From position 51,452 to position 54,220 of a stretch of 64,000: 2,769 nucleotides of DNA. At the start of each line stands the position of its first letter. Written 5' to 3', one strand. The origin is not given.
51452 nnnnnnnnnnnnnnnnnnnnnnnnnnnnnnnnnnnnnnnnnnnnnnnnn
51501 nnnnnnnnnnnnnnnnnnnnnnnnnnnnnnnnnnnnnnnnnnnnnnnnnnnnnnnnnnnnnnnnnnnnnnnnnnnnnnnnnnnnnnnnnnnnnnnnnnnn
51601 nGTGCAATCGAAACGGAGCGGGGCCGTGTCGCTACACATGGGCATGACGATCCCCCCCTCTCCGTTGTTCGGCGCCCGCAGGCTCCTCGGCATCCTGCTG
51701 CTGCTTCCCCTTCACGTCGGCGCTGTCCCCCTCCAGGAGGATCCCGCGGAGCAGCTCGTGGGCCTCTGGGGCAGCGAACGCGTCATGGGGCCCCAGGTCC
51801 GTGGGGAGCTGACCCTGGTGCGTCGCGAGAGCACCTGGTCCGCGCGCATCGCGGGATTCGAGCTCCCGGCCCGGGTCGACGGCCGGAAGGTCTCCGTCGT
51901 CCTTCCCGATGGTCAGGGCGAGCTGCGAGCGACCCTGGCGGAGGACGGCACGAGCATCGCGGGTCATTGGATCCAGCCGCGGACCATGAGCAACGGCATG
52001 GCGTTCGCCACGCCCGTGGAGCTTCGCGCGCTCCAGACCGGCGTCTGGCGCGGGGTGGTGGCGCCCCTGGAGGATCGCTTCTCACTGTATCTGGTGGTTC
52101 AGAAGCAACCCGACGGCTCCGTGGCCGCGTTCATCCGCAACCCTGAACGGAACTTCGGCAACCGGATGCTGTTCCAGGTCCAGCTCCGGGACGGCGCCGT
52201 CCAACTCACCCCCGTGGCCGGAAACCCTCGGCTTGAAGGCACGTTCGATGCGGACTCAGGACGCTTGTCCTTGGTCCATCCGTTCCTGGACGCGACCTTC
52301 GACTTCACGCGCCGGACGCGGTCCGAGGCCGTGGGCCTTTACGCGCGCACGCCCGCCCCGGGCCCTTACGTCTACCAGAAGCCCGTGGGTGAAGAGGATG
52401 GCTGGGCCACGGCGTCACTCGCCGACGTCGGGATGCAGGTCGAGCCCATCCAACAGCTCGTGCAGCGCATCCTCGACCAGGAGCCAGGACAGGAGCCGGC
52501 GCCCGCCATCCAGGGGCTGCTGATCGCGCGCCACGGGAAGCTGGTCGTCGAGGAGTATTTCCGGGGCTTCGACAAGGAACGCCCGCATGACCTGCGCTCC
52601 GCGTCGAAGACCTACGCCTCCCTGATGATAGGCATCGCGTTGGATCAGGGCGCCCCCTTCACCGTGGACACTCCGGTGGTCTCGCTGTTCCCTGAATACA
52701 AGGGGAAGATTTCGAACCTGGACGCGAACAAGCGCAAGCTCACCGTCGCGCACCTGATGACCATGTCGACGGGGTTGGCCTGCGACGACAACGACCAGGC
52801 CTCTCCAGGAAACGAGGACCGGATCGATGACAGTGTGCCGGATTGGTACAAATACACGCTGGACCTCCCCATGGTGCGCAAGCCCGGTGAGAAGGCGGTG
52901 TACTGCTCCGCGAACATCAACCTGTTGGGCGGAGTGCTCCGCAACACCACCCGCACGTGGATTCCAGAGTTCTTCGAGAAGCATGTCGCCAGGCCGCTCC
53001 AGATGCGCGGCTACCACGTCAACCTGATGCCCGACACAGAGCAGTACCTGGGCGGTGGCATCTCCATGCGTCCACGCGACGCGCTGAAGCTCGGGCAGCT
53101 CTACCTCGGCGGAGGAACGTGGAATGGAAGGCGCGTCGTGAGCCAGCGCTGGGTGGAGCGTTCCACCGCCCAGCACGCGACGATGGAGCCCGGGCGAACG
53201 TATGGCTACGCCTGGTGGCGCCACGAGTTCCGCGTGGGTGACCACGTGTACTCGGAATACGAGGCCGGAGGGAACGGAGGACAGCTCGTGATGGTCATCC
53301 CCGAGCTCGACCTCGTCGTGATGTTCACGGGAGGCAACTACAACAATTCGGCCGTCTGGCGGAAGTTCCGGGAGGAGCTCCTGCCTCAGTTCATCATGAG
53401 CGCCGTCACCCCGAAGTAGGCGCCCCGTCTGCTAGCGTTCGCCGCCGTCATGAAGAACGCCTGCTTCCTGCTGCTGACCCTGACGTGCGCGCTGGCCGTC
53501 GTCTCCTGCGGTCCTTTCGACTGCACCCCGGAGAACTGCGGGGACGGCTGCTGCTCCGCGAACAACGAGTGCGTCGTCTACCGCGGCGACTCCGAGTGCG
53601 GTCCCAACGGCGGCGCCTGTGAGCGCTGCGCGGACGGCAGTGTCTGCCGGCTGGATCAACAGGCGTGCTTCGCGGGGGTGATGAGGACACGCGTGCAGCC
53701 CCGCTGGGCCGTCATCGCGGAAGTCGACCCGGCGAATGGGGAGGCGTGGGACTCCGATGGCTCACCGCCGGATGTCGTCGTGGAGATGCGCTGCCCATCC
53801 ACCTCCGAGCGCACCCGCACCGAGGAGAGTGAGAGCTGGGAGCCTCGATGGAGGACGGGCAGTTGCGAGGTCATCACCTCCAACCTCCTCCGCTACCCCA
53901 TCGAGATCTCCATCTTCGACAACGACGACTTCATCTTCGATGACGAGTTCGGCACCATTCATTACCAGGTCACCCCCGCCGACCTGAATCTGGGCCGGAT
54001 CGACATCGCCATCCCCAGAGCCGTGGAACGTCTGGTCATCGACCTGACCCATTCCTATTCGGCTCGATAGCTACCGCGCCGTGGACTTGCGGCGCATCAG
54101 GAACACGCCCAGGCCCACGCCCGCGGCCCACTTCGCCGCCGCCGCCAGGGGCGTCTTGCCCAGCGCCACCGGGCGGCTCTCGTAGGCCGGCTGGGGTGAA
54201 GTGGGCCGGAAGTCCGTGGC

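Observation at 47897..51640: Compositionally atypical convergent gene pair: 882-aa DUF4157 (zincin-like) multi-domain protein plus a signal-less GH24-lysozyme-like protein. Candidate undescribed peptidoglycan-targeting effector or toxin module.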

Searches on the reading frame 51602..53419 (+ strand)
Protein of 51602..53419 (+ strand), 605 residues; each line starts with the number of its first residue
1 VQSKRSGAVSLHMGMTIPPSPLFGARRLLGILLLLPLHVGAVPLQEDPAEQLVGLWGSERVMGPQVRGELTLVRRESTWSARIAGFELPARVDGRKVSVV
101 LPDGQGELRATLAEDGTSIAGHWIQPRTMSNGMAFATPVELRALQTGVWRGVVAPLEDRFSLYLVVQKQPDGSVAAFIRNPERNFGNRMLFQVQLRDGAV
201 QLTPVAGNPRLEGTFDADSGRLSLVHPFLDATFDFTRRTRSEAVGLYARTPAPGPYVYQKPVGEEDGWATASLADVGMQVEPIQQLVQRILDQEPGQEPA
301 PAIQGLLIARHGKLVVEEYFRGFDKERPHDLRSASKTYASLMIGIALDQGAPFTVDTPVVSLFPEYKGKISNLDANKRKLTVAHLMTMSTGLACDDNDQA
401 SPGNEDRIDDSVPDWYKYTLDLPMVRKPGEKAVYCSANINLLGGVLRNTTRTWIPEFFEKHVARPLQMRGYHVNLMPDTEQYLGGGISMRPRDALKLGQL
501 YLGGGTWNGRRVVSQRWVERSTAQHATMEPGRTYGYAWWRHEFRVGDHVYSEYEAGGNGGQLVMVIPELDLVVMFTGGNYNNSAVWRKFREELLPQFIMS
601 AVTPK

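Call 3: search_protein_families(library=pfam, proteins=[window:51602-53419:+], max_evalue=0.1)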
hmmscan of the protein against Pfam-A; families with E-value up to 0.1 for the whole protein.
window:51602-53419:+ (605 aa): 1 family
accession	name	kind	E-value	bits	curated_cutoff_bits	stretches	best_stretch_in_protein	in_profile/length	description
PF00144.29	Beta-lactamase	-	2e-31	109.8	27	1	306-575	19-306/329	Beta-lactamase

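Call 4: search_protein_families(library=ncbifam, proteins=[window:51602-53419:+], max_evalue=0.1)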
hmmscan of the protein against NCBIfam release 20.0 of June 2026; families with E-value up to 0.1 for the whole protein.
window:51602-53419:+ (605 aa): 5 families
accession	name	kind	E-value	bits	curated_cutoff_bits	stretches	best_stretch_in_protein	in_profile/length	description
NF045925.1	3-sucCA_synth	equivalog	1.6e-28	99.5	800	1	299-595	53-329/498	3-succinylated cholic acid synthase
NF002968.0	PRK03642.1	equivalog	4.2e-06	25.8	385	1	326-469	95-238/432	penicillin binding protein PBP4B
NF007943.0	PRK10662.1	equivalog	0.00024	19.8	266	1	373-478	124-229/380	D-alanyl-D-alanine-carboxypeptidase/endopeptidase AmpH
NF038366.1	blaSFDC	exception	0.029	13.4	840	0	329-477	80-213/382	SFDC family class C beta-lactamase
NF052353.1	EstBLacLipLMycb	equivalog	0.064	12.1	650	1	333-474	79-207/420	esterase/beta-lactamase LipL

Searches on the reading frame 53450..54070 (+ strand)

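Call 3: search_protein_families(library=pfam, proteins=[window:53450-54070:+], max_evalue=0.1)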
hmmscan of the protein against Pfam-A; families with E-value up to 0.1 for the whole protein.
window:53450-54070:+ (206 aa): 2 families
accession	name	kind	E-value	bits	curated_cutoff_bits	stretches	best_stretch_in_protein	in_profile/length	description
PF00168.36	C2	-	0.00019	22.1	22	1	104-176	19-91/104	C2 domain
PF05685.18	Uma2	-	0.0022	17.9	27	1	79-126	67-114/172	Putative restriction endonuclease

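Call 4: search_protein_families(library=ncbifam, proteins=[window:53450-54070:+], max_evalue=0.1)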
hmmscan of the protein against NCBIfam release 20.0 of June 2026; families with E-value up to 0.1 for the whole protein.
window:53450-54070:+ (206 aa): 0 families
